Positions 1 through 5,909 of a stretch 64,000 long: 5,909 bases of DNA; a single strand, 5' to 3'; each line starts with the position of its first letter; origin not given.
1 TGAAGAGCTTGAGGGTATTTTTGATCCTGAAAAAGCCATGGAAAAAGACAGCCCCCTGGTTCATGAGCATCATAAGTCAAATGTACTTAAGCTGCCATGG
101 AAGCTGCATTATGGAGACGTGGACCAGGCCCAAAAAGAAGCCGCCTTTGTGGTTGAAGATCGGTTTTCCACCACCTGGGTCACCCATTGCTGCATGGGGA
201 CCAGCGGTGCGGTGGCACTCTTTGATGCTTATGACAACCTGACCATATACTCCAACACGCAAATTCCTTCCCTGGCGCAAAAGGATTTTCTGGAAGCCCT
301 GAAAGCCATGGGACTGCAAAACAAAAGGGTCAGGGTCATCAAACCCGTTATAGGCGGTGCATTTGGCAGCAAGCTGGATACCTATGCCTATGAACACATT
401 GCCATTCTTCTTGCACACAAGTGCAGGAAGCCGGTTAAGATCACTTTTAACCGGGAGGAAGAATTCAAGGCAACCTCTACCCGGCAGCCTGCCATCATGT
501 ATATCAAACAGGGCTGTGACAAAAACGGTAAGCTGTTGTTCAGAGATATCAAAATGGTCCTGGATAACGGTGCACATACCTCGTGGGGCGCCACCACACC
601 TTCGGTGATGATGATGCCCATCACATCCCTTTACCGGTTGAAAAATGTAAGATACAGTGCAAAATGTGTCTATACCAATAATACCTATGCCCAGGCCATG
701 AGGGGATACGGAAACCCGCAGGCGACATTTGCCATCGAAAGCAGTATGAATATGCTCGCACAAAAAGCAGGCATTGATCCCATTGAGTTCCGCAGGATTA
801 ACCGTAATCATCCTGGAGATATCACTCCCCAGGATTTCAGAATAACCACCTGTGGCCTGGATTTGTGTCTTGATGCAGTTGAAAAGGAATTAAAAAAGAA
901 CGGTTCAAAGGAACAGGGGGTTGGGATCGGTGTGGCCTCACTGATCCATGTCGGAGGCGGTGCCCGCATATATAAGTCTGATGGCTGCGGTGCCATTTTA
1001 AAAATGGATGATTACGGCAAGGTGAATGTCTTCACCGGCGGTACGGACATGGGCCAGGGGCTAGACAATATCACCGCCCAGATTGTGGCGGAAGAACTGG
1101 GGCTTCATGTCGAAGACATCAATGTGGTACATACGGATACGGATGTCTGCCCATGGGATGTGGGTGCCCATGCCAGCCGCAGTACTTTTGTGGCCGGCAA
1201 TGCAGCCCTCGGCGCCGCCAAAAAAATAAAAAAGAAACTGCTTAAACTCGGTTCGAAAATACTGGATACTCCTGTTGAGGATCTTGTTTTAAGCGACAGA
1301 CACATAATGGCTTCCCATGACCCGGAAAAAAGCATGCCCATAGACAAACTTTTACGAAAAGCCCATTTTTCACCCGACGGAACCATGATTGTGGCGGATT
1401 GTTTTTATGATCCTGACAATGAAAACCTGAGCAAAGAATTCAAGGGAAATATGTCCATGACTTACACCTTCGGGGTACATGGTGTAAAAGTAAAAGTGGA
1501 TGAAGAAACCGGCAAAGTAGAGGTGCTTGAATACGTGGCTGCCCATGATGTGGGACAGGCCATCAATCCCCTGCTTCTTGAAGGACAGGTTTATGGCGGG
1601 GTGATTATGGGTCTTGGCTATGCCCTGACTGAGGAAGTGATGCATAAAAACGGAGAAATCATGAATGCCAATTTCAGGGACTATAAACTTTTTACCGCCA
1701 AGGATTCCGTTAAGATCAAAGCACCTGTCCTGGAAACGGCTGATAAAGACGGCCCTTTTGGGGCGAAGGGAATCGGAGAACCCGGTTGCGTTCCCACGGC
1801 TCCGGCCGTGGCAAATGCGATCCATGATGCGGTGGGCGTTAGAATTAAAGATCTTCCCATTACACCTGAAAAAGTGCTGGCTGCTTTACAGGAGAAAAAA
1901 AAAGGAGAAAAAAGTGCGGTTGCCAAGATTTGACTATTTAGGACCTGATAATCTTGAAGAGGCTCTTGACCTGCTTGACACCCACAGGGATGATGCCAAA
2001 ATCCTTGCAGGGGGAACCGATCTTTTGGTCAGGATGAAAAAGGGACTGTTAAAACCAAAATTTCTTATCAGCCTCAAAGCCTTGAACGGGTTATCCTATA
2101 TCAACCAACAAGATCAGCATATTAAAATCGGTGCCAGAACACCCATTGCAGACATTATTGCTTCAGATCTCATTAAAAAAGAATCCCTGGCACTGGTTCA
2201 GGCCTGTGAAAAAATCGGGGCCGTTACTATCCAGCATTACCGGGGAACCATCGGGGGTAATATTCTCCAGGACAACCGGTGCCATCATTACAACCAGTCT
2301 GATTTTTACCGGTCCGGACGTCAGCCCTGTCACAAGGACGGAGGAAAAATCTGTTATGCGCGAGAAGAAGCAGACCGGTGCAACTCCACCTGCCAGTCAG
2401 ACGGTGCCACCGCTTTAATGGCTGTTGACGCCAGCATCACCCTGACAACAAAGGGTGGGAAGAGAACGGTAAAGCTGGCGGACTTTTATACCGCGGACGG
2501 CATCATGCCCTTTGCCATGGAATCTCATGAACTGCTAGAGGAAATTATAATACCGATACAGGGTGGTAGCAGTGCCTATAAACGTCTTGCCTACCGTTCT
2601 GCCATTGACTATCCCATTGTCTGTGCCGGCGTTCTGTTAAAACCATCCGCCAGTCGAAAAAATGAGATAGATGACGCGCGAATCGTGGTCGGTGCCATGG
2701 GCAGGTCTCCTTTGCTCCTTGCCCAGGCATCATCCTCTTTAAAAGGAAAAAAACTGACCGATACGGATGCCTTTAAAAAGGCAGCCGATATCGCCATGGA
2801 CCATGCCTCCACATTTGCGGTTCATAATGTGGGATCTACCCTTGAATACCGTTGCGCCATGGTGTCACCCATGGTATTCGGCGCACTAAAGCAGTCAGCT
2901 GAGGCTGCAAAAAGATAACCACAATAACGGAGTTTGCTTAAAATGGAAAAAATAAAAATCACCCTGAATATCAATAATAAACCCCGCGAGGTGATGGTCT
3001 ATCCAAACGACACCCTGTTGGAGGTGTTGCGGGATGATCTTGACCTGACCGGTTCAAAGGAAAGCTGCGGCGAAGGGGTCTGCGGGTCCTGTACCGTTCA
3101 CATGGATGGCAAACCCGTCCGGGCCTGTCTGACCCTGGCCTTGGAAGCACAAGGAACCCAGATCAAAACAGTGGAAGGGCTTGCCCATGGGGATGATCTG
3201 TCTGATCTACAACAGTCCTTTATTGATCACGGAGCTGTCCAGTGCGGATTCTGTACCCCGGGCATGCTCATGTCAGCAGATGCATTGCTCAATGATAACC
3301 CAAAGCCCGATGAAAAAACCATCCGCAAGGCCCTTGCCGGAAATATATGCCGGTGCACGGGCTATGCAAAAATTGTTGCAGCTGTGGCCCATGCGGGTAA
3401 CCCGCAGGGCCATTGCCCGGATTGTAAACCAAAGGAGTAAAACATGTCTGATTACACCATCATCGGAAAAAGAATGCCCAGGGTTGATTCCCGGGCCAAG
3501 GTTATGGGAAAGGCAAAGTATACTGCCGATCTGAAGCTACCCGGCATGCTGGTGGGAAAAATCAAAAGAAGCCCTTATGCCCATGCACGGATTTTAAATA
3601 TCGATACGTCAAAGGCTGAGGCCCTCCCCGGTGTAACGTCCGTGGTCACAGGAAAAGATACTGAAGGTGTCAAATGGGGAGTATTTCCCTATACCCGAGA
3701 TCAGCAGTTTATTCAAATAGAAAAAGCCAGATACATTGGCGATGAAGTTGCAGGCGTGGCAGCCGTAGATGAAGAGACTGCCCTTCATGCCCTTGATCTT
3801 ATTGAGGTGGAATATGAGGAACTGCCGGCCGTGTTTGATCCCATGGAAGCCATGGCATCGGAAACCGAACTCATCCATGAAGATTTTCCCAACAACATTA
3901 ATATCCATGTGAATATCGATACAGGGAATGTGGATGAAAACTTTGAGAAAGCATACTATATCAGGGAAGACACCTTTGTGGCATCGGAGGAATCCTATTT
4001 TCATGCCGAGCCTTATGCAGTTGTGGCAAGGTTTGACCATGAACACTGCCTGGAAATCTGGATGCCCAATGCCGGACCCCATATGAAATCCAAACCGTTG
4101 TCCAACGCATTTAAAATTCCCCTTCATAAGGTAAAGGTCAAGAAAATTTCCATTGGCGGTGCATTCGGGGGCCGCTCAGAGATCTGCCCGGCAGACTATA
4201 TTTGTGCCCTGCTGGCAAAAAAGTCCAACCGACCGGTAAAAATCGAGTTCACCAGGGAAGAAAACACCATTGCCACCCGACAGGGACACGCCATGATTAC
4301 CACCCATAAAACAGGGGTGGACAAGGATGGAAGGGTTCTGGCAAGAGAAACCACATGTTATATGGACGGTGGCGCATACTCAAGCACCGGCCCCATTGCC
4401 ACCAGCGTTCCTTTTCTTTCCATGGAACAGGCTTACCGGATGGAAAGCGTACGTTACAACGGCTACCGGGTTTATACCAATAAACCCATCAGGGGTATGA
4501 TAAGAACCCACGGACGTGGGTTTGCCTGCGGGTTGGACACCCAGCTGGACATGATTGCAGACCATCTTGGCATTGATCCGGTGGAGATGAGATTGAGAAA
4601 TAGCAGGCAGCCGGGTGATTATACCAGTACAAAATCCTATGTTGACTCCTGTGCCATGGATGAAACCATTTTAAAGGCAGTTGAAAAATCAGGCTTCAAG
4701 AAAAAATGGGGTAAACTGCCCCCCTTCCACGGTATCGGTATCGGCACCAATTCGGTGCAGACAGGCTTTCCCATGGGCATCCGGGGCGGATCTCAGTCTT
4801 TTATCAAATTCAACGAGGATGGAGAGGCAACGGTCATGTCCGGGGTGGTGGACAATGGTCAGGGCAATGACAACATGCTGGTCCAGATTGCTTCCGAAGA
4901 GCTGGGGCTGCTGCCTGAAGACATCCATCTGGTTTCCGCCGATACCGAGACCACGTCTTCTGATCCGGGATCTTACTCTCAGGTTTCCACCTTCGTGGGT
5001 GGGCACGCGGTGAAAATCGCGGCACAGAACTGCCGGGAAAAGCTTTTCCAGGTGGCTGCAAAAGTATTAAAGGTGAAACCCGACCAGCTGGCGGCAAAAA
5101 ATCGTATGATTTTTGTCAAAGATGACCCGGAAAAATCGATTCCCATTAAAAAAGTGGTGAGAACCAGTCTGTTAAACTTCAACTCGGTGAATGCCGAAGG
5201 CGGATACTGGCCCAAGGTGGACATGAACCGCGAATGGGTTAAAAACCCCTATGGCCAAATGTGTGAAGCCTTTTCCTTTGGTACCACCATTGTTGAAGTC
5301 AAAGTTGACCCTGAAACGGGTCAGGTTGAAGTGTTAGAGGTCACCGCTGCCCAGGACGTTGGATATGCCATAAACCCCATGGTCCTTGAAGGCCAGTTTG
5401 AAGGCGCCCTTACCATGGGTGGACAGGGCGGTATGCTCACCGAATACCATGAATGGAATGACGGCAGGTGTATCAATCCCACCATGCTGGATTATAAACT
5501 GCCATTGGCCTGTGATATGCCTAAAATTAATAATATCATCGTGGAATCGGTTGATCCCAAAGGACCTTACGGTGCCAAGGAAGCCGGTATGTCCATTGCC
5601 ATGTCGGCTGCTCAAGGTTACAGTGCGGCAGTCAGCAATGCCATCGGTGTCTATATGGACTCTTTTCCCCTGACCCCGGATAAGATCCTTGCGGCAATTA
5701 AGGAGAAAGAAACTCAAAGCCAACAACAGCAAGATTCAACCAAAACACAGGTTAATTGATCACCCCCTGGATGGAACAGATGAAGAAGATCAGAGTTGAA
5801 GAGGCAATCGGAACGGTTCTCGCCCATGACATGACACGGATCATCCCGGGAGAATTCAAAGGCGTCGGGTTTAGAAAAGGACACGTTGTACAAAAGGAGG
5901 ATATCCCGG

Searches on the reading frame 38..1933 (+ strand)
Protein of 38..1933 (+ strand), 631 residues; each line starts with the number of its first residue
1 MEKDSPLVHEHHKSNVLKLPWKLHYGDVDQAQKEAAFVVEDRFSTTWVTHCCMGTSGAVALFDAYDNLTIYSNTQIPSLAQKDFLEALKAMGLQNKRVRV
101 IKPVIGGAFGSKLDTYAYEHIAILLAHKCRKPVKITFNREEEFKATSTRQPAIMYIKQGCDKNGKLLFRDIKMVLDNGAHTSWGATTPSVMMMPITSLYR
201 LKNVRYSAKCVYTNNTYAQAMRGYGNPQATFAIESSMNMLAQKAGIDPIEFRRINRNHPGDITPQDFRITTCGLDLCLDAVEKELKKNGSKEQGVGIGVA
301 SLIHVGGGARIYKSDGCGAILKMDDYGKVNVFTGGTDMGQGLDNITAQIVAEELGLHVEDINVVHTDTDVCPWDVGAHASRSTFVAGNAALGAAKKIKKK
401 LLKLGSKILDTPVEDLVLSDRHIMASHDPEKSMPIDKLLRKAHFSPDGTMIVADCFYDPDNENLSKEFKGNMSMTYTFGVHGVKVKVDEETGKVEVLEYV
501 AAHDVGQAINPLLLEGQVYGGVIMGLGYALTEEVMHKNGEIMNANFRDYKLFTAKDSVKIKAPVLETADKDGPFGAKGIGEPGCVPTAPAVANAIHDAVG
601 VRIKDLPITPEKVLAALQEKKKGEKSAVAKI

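Call 7: search_protein_families(library=pfam, proteins=[window:38-1933:+], max_evalue=0.00001)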
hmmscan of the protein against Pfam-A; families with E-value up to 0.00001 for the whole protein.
window:38-1933:+ (631 aa): 2 families
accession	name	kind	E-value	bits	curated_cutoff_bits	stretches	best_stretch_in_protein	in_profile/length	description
PF20256.3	MoCoBD_2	-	1.6e-80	271.1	27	1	286-556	13-281/283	Molybdopterin cofactor-binding domain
PF02738.23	MoCoBD_1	-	1.2e-73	247.6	27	1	8-255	1-243/244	Molybdopterin cofactor-binding domain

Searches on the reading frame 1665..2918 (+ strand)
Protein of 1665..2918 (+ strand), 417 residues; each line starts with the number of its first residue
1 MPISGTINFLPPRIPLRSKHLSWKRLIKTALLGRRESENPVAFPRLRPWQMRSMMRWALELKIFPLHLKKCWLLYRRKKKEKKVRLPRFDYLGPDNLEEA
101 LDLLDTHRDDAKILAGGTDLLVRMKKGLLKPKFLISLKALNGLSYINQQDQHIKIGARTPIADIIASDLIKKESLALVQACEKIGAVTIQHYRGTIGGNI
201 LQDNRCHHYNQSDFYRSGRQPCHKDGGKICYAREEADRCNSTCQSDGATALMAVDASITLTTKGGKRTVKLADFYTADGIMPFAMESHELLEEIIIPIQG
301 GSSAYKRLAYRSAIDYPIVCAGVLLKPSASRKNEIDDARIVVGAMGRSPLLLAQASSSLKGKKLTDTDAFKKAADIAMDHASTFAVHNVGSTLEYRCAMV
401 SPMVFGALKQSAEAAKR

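Call 7: search_protein_families(library=pfam, proteins=[window:1665-2918:+], max_evalue=0.00001)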
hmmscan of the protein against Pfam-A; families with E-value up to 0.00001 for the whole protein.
window:1665-2918:+ (417 aa): 2 families
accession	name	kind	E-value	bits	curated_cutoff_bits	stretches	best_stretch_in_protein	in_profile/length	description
PF00941.27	FAD_binding_5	-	3.4e-39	134.8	27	1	88-298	2-169/170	FAD binding domain in molybdopterin dehydrogenase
PF03450.22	CO_deh_flav_C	-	2.8e-13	50.3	25.5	1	304-409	2-100/102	CO dehydrogenase flavoprotein C-terminal domain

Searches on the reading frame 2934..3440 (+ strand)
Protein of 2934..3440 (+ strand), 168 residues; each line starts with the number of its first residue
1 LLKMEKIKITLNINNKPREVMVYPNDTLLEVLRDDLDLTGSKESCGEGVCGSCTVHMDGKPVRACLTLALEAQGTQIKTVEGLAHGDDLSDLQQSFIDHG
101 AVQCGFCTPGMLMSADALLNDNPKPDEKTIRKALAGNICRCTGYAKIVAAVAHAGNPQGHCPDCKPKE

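Call 7: search_protein_families(library=pfam, proteins=[window:2934-3440:+], max_evalue=0.00001)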
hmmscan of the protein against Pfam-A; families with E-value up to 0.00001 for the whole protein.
window:2934-3440:+ (168 aa): 3 families
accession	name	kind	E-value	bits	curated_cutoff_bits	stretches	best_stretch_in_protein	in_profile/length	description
PF01799.25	Fer2_2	-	2.5e-33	114.4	30.3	1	79-151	1-74/75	[2Fe-2S] binding domain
PF00111.32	Fer2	-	4.3e-09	36.6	21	1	12-65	2-55/77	2Fe-2S iron-sulfur cluster binding domain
PF13085.11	Fer2_3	-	8.6e-09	35.8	27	1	42-91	49-97/107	2Fe-2S iron-sulfur cluster binding domain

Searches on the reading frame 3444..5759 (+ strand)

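Call 7: search_protein_families(library=pfam, proteins=[window:3444-5759:+], max_evalue=0.00001)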
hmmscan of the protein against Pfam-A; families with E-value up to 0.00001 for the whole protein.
window:3444-5759:+ (771 aa): 3 families
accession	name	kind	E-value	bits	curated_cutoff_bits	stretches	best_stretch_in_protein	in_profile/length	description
PF20256.3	MoCoBD_2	-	2.7e-64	217.8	27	1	429-693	25-283/283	Molybdopterin cofactor-binding domain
PF02738.23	MoCoBD_1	-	1.5e-63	214.6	27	1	144-386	1-243/244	Molybdopterin cofactor-binding domain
PF01315.27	Ald_Xan_dh_C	-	2.7e-28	98.9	31.3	1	22-128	2-110/110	Aldehyde oxidase and xanthine dehydrogenase, a/b hammerhead domain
